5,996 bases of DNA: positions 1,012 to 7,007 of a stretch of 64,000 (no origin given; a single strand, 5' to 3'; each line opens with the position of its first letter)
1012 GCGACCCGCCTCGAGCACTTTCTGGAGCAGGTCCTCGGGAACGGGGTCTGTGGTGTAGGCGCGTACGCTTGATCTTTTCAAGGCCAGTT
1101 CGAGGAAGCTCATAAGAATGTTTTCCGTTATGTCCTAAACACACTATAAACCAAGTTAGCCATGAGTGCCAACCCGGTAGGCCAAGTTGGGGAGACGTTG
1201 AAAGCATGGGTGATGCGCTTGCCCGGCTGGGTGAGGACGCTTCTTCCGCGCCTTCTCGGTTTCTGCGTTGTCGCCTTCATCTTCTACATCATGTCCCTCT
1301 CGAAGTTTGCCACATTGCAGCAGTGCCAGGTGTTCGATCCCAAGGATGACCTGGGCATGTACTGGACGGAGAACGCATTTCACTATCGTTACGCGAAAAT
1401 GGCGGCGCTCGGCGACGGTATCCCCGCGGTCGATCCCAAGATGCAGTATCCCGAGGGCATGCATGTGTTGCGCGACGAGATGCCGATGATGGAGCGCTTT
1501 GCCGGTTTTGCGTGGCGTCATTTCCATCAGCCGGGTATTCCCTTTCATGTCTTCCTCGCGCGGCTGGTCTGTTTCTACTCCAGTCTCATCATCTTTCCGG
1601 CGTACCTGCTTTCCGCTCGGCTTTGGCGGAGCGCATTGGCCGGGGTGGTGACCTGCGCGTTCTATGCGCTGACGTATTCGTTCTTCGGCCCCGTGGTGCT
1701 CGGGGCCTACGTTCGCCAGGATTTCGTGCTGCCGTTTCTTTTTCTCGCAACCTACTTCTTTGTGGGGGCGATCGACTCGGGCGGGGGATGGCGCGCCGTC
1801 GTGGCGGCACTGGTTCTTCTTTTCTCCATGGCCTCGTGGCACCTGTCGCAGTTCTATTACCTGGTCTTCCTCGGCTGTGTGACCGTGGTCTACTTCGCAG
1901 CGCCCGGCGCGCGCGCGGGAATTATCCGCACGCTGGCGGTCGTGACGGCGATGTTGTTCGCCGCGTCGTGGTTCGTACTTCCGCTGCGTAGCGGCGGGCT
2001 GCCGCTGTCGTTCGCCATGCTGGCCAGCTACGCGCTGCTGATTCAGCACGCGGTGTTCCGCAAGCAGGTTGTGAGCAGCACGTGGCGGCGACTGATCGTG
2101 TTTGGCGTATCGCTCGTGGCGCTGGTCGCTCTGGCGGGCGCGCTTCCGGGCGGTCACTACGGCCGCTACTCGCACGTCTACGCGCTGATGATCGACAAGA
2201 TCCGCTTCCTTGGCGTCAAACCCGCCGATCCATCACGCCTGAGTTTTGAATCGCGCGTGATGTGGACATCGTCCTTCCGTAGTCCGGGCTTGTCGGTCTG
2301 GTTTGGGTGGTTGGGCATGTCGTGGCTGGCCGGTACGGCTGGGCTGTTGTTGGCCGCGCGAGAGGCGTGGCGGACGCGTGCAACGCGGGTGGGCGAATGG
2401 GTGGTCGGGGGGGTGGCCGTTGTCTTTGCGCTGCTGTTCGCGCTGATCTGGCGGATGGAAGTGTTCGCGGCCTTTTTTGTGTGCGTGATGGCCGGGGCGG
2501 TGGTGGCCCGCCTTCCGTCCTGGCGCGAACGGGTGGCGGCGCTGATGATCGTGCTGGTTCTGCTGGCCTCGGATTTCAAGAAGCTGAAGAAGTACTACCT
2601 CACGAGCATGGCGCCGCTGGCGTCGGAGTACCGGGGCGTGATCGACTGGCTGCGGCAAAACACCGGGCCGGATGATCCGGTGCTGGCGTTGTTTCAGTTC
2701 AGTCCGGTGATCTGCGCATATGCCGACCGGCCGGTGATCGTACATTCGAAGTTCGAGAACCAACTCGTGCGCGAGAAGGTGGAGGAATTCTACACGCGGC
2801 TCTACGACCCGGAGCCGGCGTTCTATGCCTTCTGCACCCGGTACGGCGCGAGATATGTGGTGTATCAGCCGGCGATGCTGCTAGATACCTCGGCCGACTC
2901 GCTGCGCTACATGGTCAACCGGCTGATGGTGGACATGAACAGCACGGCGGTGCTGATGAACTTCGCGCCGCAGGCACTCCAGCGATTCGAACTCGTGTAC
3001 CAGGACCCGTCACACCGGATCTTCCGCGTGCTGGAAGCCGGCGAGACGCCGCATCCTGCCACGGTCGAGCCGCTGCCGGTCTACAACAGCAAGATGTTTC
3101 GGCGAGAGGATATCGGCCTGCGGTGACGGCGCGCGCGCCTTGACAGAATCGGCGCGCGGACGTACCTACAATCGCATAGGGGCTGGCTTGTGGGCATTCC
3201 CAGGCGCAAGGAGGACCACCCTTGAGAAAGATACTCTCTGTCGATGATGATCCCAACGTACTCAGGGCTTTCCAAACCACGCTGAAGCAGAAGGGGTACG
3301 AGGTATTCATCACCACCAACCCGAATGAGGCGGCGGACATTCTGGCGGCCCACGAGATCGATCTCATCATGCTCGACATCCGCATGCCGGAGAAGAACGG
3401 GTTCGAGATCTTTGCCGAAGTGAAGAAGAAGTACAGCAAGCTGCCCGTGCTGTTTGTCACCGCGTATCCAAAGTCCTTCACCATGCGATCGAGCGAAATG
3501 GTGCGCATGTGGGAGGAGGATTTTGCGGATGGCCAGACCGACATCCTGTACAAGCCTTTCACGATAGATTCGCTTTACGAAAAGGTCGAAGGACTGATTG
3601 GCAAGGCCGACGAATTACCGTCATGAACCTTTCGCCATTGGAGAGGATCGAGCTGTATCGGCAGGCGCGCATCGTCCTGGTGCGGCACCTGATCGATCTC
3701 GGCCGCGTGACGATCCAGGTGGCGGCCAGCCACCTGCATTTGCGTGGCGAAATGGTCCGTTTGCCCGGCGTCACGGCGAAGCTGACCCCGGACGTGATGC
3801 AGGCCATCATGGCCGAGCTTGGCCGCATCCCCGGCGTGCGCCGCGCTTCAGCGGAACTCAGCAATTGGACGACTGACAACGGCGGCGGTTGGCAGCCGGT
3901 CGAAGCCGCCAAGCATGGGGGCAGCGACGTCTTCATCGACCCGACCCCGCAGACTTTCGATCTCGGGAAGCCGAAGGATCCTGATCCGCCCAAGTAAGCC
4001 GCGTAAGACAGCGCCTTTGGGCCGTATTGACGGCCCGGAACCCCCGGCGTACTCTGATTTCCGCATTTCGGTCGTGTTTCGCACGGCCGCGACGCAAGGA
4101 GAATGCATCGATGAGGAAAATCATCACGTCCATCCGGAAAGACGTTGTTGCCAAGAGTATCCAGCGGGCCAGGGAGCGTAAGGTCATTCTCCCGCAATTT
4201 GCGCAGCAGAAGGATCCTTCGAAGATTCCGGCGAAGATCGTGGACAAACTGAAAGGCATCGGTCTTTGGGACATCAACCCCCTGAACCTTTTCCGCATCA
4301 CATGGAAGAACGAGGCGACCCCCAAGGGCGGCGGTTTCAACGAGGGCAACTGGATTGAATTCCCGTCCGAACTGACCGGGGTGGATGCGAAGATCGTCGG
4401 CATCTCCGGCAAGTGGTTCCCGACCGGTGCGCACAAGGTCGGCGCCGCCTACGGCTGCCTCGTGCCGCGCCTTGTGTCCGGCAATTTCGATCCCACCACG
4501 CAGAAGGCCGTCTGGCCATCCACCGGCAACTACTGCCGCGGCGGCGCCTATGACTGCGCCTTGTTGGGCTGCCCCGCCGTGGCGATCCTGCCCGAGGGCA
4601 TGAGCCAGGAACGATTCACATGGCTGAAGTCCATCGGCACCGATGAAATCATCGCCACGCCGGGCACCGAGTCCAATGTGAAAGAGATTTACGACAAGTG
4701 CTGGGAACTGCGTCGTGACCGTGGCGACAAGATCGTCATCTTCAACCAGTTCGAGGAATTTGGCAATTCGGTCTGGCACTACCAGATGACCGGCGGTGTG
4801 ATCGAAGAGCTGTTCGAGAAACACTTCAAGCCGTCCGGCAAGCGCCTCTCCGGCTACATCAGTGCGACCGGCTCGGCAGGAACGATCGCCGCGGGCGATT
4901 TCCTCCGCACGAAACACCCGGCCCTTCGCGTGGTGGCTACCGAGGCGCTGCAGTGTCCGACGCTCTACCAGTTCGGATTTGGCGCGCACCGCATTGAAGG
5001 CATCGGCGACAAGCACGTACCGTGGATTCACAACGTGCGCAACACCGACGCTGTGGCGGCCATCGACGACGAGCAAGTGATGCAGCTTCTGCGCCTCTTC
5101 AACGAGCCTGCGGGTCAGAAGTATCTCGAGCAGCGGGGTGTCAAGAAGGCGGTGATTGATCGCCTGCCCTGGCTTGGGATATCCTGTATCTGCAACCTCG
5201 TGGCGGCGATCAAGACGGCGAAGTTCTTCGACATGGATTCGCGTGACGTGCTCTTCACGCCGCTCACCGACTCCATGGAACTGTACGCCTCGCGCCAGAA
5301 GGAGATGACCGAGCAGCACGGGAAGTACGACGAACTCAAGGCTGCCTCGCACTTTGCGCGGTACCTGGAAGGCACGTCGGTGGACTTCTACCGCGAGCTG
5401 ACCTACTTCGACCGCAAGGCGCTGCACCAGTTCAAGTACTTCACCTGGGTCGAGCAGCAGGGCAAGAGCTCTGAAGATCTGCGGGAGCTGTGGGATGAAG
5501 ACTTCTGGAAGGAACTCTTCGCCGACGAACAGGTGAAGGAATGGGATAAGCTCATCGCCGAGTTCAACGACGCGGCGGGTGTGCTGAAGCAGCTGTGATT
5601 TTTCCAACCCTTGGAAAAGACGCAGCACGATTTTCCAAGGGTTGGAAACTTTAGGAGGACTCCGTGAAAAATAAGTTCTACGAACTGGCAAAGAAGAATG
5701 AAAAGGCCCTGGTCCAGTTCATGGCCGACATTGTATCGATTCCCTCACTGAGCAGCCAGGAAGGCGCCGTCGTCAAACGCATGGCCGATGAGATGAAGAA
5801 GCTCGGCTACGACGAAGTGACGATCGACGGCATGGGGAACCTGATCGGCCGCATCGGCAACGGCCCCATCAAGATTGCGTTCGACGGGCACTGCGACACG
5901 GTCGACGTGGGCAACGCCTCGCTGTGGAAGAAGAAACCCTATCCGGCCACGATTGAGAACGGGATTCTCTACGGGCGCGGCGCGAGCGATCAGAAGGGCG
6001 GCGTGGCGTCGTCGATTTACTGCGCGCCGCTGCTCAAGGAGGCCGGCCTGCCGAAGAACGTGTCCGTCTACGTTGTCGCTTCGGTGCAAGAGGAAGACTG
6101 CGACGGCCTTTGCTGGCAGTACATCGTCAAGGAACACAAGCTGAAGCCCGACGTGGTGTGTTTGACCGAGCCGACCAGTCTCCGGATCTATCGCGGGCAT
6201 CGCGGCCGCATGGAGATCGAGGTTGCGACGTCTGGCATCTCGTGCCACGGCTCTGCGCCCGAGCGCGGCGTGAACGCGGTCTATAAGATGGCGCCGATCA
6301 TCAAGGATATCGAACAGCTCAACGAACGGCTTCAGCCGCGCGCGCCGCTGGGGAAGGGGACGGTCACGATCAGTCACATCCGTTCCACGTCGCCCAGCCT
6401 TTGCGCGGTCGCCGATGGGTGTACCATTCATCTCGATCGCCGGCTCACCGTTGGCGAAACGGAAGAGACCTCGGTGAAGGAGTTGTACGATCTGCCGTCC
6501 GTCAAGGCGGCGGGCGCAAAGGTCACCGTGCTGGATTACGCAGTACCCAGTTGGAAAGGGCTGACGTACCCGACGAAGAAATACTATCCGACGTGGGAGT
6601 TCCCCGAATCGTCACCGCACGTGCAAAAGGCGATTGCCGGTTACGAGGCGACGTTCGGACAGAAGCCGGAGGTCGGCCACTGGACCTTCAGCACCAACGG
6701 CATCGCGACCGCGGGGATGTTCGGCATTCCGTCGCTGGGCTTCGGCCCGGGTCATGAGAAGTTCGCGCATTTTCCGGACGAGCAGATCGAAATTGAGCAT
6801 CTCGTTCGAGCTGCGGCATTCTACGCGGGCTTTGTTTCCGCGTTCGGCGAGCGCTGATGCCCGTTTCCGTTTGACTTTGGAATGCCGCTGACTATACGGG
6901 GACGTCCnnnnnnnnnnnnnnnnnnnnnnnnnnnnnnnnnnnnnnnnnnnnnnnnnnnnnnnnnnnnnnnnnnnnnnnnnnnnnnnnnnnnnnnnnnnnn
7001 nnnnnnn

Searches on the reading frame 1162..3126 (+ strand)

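Call 13: search_protein_families(library=pfam, proteins=[window:1162-3126:+], max_evalue=0.001)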
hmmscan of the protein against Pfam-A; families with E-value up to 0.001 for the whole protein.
window:1162-3126:+ (654 aa): 1 family
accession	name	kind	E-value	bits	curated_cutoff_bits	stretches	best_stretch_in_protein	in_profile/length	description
PF10034.15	Dpy19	-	7.8e-14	51.2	27.2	2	420-572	434-593/653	Q-cell neuroblast polarisation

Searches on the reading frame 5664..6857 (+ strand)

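Call 13: search_protein_families(library=pfam, proteins=[window:5664-6857:+], max_evalue=0.001)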
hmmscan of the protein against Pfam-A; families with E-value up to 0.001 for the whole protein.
window:5664-6857:+ (397 aa): 2 families
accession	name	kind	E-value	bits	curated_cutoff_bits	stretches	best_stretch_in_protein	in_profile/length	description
PF01546.33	Peptidase_M20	-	3e-25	89.8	24.6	1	72-391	1-204/206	Peptidase family M20/M25/M40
PF07687.19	M20_dimer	-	1.5e-13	51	21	1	178-277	2-98/107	Peptidase dimerisation domain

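Call 91: search_protein_families(library=ncbifam, proteins=[window:5664-6857:+], max_evalue=0.00001)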
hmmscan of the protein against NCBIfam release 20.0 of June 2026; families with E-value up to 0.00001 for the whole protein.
window:5664-6857:+ (397 aa): 44 families (the best 25 are shown)
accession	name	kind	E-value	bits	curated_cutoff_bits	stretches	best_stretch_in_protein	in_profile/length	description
NF009555.0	PRK13004.1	equivalog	2.8e-163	543.5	321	1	3-393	4-394/399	YgeY family selenium metabolism-linked hydrolase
TIGR03526.1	selenium_YgeY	hypoth_equivalog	3.4e-152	506.9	321.5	1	4-390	3-389/395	YgeY family selenium metabolism-linked hydrolase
TIGR01910.1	DapE-ArgE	subfamily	5.4e-53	180.5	217.6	1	17-382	1-369/373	ArgE/DapE family deacylase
NF006400.0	PRK08651.1-3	equivalog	1.6e-39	135.8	374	1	60-394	75-406/410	succinyl-diaminopimelate desuccinylase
NF006365.0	PRK08588.1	subfamily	1.6e-38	133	289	1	12-259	5-256/383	succinyl-diaminopimelate desuccinylase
NF006399.0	PRK08651.1-2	equivalog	5.3e-38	131.1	381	1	14-390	4-400/405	succinyl-diaminopimelate desuccinylase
TIGR01892.1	AcOrn-deacetyl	equivalog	1.6e-35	122.8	297.7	1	22-387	5-361/365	acetylornithine deacetylase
NF005710.0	PRK07522.1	subfamily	1.4e-33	116.6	412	1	11-391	5-385/391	acetylornithine deacetylase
NF003367.0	PRK04443.1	equivalog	2.5e-33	115.8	363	1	11-240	4-214/349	[LysW]-lysine hydrolase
NF005373.0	PRK06915.1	equivalog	4.6e-33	114.8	428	1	70-391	95-414/422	peptidase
TIGR01900.1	dapE-gram_pos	equivalog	2.4e-32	112.2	304.2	1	14-391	3-350/351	succinyl-diaminopimelate desuccinylase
NF003474.0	PRK05111.1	equivalog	2.5e-31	108.9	460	1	12-387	4-373/383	acetylornithine deacetylase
NF005306.0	PRK06837.1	subfamily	4.3e-31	108.2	376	1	73-392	102-419/427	ArgE/DapE family deacylase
NF009557.0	PRK13009.1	equivalog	7.9e-31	107.5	284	1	15-391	4-371/377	succinyl-diaminopimelate desuccinylase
NF009558.0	PRK13013.1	equivalog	1.3e-30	106.5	428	1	70-388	88-417/429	acetylornithine deacetylase/succinyl-diaminopimelate desuccinylase family protein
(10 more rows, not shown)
